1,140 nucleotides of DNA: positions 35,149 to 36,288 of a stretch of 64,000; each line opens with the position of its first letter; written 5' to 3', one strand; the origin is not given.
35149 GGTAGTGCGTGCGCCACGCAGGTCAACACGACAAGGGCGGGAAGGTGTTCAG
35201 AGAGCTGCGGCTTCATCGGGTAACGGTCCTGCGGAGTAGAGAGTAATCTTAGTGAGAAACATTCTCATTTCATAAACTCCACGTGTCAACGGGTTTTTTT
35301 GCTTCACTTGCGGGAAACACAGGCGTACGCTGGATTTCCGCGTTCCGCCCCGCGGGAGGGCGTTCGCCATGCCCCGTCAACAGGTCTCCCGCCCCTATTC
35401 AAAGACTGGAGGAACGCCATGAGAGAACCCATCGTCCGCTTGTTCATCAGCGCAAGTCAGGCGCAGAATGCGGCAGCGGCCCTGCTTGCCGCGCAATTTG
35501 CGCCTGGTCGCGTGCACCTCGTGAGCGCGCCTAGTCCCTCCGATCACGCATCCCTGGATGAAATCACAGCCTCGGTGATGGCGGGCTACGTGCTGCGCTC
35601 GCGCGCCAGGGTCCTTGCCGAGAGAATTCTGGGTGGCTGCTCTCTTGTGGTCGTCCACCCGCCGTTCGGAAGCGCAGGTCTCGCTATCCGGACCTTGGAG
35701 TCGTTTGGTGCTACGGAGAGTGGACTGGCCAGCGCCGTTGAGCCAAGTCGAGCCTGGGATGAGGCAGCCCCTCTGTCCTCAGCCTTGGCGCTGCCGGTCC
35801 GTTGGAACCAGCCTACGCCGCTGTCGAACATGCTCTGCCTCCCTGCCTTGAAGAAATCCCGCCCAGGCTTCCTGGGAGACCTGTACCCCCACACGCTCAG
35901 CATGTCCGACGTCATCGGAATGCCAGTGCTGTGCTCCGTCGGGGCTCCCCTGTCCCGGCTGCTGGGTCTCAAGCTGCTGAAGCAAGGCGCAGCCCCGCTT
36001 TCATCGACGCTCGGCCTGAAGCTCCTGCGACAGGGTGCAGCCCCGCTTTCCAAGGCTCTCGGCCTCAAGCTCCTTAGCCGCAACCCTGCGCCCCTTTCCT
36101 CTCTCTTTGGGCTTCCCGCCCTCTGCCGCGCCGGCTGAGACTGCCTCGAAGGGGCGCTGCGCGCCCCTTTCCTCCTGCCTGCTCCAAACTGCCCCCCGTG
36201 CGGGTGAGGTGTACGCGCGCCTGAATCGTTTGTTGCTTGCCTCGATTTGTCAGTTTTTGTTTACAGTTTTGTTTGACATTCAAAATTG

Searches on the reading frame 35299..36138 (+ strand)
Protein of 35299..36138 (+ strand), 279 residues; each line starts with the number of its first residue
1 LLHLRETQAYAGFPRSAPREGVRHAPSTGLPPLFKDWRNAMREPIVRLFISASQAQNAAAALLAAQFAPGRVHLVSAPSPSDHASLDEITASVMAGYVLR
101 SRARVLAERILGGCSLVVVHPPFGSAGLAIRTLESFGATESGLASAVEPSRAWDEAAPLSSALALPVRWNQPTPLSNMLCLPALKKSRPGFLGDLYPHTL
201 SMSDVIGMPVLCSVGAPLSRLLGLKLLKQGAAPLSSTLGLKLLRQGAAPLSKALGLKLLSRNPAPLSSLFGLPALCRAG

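Call 7: search_protein_families(library=pfam, proteins=[window:35299-36138:+])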
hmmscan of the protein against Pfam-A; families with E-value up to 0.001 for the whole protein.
window:35299-36138:+ (279 aa): 0 families

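Call 38: search_protein_families(library=ncbifam, proteins=[window:35419-36138:+], max_evalue=0.1)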
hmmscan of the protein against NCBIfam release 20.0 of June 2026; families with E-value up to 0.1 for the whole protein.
window:35419-36138:+ (239 aa): 0 families

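Call 40: find_homologous_proteins(query=window:35419-36135:+, max_evalue=0.001)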
Query window:35419-36135:+ (239 aa): 95 proteins with E <= 0.001 among 8000 candidates.
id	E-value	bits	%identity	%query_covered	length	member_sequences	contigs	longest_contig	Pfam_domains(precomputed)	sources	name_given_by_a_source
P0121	4.7e-144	496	100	100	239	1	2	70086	-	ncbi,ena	-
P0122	9.6e-128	443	88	100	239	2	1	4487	-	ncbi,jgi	ncbi:MAG: hypothetical protein RL434_338 [Pseudomonadota bacterium]|jgi:hypothetical protein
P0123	8.8e-109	381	78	100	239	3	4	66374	-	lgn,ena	-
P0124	8.8e-107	374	77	100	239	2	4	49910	-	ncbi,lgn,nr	ncbi:MAG: hypothetical protein FJ164_04555 [Gammaproteobacteria bacterium]|nr:hypothetical protein [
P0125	5.2e-106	372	78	100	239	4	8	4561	-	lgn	-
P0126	9.4e-55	204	54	97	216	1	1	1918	-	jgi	jgi:hypothetical protein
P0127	5.6e-53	198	45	100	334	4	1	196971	-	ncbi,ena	-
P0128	7.0e-42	162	52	77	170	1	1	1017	-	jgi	jgi:hypothetical protein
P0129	1.6e-40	158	39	100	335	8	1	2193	-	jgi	jgi:hypothetical protein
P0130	1.6e-39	154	40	99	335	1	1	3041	-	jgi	jgi:hypothetical protein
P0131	4.2e-39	153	46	99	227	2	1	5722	-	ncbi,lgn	-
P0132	5.0e-37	146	45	99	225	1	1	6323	-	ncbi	-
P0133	6.8e-37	146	45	86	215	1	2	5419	-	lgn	-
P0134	5.4e-36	143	45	86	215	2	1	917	PF11181.14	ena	-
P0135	1.7e-34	138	43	92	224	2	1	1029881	-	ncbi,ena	-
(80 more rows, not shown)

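Call 55: predict_structure(alignment_id=A2)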
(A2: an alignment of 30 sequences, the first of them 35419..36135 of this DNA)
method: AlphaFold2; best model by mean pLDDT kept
length: 239 residues; sequences in the alignment: 30
mean_pLDDT: 70.4   pTM: 0.46
mean pLDDT of the five models: 70.4, 69.5, 68.0, 67.8, 65.0
residues with pLDDT >= 90: 78; 70-90: 35; 50-70: 62; < 50: 64
segments of 3 or more residues with pLDDT < 50: 147-160, 162-164, 167-180, 185-191, 201-212, 237-239
pLDDT, mean of each block of 10 residues (from residue 1): 86 95 95 92 91 92 91 94 93 90 53 79 72 66 57 47 49 44 47 50 45 50 58 51
secondary structure, 60 per line:
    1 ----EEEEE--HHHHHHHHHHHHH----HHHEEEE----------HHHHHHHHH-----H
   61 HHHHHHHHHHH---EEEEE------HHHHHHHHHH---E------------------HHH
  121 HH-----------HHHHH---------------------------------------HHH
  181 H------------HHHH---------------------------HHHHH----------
elements in order: E5-9 H12-24 E32-35 H46-54 H60-71 E75-79 H86-95 H118-122 H134-138 H178-181 H194-197 H225-229

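Call 57: search_protein_families(library=pfam, alignment_id=A2, max_evalue=0.1)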
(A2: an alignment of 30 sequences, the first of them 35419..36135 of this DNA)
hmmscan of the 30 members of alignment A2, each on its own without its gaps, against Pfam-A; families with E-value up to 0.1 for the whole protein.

A. member 1, window:35419-36135:+ (239 aa): 0 families

B. families by the number of members that match (of 30 scanned): 5 families
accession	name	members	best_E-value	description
PF11181.13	YflT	10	7.4e-05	Heat induced stress protein YflT domain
PF13634.11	Nucleoporin_FG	4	0.0034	Nucleoporin FG repeat region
PF10599.14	Nup_retrotrp_bd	1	0.0011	Retro-transposon transporting motif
PF11821.13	ActD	1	0.05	Alternative complex III, ActD subunit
PF05036.18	SPOR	1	0.07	SPOR domain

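Call 59: fold_search(model_id=the predicted structure, library=pdb)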
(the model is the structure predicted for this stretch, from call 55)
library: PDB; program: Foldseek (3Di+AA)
matches with E <= 10: 385; with E <= 0.001: 0
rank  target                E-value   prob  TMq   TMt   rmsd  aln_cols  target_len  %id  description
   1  3fkb_D                4.3e-01  0.23  0.19  0.27   8.2        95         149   14  Structure of NDPK H122G and tenofovir-diphosphate (released 2009-09-29)
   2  3fbb_B                4.9e-01  0.28  0.20  0.33   7.9        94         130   11  Crystal structure of the Mimivirus NDK N62L-R107G double mutant complexed with UDP (released 2009-08-11)
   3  6lsr_G                4.9e-01  0.13  0.15  0.15  10.5       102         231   16  Cryo-EM structure of a pre-60S ribosomal subunit - state B (released 2020-08-26)
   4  3mhy_A                5.9e-01  0.57  0.22  0.46   7.7        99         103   12  A New PII Protein Structure (released 2010-06-09)
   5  1gnk_B                5.9e-01  0.38  0.21  0.41  10.3       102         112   15  GLNK, A SIGNAL PROTEIN FROM E. COLI (released 1999-07-23)
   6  5iol_A                5.9e-01  0.11  0.16  0.23   8.3        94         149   11  Crystal structure of Nucleoside Diphosphate Kinase from Schistosoma mansoni (released 2017-03-08)
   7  4rww_A                6.2e-01  0.80  0.21  0.42   4.4        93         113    6  Crystal Structure of L. monocytogenes PstA in complex with cyclic-di-AMP (released 2014-12-17)
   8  6joh_A                6.2e-01  0.11  0.16  0.22   8.3        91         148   14  The crystal of nucleoside diphosphate kinase from Aspergillus flavus (released 2020-01-29)
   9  4rww_C                6.6e-01  0.72  0.20  0.43   4.5        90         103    7  Crystal Structure of L. monocytogenes PstA in complex with cyclic-di-AMP (released 2014-12-17)
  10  2xul_E                6.6e-01  0.47  0.22  0.43   8.7       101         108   11  Structure of PII from Synechococcus elongatus in complex with 2- oxoglutarate at high 2-OG concentrations (released 2010-11-03)
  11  8j07_X                6.6e-01  0.23  0.20  0.24   6.7        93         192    8  96nm repeat of human respiratory doublet microtubule and associated axonemal complexes (released 2023-07-26)
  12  6k3h_B                6.6e-01  0.14  0.18  0.25   8.3        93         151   14  Crystallographic Analysis of Nucleoside Diphosphate Kinase (NDK) from Aspergillus Flavus (released 2019-07-03)
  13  4co4_B                7.1e-01  0.77  0.22  0.52   5.4        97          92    9  Structure of PII signaling protein GlnZ from Azospirillum brasilense in complex with adenosine triphosphate (released 2014-05-28)
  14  3l7p_B                7.1e-01  0.66  0.22  0.54   6.7        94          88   12  Crystal structure of SMU.1657c, Putative nitrogen regulatory protein PII from streptococcus mutans (released 2010-12-29)
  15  2xzw_A                7.5e-01  0.44  0.21  0.43   8.8       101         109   10  STRUCTURE OF PII FROM SYNECHOCOCCUS ELONGATUS IN COMPLEX WITH 2- OXOGLUTARATE AT LOW 2-OG CONCENTRATIONS (released 2010-12-08)
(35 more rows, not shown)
